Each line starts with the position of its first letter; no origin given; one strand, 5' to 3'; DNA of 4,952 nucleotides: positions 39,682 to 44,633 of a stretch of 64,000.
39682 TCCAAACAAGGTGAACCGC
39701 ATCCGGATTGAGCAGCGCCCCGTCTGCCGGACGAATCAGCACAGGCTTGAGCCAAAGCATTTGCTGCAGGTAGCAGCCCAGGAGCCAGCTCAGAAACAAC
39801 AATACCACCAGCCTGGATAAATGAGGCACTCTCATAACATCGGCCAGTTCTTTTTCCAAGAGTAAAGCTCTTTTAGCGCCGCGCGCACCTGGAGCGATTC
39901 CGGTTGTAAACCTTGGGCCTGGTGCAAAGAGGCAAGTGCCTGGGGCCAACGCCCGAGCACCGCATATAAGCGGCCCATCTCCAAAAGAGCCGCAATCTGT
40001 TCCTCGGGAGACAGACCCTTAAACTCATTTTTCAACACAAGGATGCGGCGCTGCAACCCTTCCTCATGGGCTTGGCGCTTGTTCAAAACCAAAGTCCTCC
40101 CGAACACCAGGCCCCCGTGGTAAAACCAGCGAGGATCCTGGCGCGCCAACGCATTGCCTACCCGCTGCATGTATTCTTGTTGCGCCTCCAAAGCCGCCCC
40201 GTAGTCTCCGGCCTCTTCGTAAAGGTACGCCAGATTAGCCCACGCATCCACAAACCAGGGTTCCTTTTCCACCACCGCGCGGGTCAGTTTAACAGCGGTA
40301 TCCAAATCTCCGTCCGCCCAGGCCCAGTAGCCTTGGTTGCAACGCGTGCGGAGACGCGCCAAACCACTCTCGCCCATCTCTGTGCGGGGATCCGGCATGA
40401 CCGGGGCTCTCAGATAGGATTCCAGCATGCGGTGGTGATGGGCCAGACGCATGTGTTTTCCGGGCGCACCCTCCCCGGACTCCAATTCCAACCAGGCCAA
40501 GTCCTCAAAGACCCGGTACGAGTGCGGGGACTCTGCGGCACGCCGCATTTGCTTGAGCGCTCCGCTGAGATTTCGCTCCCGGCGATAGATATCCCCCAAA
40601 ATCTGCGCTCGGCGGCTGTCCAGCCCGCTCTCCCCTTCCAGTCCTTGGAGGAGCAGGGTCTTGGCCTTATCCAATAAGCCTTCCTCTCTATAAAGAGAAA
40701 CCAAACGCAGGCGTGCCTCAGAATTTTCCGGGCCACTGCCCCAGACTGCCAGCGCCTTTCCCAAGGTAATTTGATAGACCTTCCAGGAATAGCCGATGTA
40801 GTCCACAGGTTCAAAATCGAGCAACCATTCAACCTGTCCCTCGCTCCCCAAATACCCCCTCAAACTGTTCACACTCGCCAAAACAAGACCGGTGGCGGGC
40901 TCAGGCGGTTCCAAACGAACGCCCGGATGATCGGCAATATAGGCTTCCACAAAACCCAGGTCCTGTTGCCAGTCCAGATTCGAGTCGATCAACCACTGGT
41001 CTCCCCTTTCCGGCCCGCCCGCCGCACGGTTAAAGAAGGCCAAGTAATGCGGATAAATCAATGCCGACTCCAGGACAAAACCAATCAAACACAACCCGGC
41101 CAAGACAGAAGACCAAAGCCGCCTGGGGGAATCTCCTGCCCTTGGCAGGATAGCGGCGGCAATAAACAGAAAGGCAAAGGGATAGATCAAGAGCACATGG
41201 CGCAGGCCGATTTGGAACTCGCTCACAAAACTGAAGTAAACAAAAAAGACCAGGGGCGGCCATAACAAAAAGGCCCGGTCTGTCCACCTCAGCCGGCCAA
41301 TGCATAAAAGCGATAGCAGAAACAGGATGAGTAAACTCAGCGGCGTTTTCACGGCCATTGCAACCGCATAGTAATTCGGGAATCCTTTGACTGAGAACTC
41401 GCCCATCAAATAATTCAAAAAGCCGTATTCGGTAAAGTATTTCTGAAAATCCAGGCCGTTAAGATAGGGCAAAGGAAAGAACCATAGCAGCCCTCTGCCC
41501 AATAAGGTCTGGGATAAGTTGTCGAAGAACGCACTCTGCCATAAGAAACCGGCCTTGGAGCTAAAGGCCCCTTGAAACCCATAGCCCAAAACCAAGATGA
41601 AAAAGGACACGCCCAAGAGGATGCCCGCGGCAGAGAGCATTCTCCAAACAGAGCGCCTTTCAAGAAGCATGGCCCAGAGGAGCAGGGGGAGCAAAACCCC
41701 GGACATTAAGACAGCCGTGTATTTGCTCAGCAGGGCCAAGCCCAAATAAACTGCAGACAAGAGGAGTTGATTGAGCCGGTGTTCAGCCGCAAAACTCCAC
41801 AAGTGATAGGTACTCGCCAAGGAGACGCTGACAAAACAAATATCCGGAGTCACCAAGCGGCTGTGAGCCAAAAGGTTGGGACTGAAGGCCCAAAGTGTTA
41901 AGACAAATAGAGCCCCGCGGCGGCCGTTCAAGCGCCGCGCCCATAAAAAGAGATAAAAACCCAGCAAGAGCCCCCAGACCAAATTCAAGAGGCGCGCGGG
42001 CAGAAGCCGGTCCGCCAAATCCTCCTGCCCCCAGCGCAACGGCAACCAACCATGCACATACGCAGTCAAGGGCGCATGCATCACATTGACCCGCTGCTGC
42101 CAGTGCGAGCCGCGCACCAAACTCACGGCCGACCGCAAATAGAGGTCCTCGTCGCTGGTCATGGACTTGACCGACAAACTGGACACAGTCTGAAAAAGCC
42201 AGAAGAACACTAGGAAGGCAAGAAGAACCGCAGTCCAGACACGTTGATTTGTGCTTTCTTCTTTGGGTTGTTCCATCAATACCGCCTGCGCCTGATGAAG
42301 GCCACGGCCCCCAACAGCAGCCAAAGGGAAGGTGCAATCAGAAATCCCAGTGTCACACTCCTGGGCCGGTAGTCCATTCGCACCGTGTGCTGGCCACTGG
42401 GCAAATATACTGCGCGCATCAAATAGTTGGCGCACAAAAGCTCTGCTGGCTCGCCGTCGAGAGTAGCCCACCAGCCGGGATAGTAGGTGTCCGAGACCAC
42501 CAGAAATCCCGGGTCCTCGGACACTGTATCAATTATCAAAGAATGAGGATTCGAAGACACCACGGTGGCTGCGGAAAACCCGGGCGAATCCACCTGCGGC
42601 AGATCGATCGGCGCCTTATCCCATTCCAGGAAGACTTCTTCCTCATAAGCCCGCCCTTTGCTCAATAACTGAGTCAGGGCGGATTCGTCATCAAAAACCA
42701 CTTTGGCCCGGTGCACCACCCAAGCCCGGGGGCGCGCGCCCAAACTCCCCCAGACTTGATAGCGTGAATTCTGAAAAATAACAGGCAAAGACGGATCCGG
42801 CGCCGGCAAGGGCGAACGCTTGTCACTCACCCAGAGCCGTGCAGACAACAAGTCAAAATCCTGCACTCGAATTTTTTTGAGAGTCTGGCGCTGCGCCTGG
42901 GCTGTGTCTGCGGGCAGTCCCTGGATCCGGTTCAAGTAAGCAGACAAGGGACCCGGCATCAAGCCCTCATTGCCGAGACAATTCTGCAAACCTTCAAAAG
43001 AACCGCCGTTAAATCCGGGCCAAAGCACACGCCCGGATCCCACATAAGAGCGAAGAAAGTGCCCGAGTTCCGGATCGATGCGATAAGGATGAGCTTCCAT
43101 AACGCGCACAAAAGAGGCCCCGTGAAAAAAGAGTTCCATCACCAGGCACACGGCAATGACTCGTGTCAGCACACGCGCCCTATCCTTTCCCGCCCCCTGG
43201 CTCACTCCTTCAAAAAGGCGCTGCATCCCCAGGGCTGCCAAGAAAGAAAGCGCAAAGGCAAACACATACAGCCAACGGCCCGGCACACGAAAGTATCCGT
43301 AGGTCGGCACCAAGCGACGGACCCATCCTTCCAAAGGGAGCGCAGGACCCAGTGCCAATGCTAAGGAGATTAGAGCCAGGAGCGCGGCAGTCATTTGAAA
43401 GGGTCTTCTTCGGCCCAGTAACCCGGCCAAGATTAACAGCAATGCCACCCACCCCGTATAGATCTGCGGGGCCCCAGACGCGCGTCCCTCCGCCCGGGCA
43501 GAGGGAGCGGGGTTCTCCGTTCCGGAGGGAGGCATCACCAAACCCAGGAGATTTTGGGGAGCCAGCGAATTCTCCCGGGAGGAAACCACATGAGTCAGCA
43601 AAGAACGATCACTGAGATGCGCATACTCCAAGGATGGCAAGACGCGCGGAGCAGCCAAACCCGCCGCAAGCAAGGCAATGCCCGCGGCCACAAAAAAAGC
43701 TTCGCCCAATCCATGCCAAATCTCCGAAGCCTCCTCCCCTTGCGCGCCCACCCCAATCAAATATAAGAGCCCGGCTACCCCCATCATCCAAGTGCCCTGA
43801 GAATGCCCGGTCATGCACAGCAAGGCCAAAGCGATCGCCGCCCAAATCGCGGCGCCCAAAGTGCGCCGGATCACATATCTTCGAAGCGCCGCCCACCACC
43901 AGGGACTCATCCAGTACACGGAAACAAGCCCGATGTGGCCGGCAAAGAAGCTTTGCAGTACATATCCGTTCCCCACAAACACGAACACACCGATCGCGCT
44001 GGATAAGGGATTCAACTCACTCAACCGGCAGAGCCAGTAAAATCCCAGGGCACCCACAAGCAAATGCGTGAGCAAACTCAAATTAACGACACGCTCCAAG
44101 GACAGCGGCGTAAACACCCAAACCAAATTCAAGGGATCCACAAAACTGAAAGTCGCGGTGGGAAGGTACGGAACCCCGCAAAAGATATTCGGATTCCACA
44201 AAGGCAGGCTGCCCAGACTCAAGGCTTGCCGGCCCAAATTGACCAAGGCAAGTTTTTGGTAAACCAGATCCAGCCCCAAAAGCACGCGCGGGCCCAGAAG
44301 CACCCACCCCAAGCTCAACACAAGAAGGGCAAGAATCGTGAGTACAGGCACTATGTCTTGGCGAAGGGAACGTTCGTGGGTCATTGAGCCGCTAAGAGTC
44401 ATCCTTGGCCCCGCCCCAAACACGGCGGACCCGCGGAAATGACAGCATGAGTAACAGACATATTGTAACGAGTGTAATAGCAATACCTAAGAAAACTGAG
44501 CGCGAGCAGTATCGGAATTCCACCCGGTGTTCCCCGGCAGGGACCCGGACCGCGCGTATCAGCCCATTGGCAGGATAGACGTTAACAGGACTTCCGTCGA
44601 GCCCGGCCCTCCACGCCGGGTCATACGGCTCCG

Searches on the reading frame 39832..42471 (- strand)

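Call 6: search_protein_families(library=pfam, proteins=[window:39832-42471:-], max_evalue=0.001)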
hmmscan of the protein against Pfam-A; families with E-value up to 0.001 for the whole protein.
window:39832-42471:- (879 aa): 9 families
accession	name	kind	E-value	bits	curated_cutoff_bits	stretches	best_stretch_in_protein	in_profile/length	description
PF13231.12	PMT_2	-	1.1e-16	61.8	26.1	1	155-294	20-157/160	Dolichyl-phosphate-mannose-protein mannosyltransferase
PF14559.12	TPR_19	-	6.1e-13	49.3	25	1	717-762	1-46/68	Tetratricopeptide repeat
PF13432.12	TPR_16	-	2.3e-08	34.8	32.7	1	716-767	6-57/65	Tetratricopeptide repeat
PF13428.12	TPR_14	-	7.4e-08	32.8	23.5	0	716-750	10-44/44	Tetratricopeptide repeat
PF07719.23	TPR_2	-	2.6e-07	30.7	27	0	742-766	2-26/34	Tetratricopeptide repeat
PF02366.24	PMT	-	2.3e-06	27.8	22.7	1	158-293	84-225/245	Dolichyl-phosphate-mannose-protein mannosyltransferase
PF13431.12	TPR_17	-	5.9e-06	26.6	24.4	0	732-761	4-33/34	Tetratricopeptide repeat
PF00515.34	TPR_1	-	0.0003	20.9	27.8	0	741-763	1-23/34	Tetratricopeptide repeat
PF13424.12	TPR_12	-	0.0006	20.4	30.1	0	743-768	47-72/77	Tetratricopeptide repeat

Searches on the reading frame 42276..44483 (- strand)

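Call 6: search_protein_families(library=pfam, proteins=[window:42276-44483:-], max_evalue=0.001)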
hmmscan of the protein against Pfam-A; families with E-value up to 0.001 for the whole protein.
window:42276-44483:- (735 aa): 1 family
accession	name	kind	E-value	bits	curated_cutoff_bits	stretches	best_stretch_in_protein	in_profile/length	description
PF09586.16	YfhO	-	2.9e-11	42.9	28.5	1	648-716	765-834/835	Bacterial membrane protein YfhO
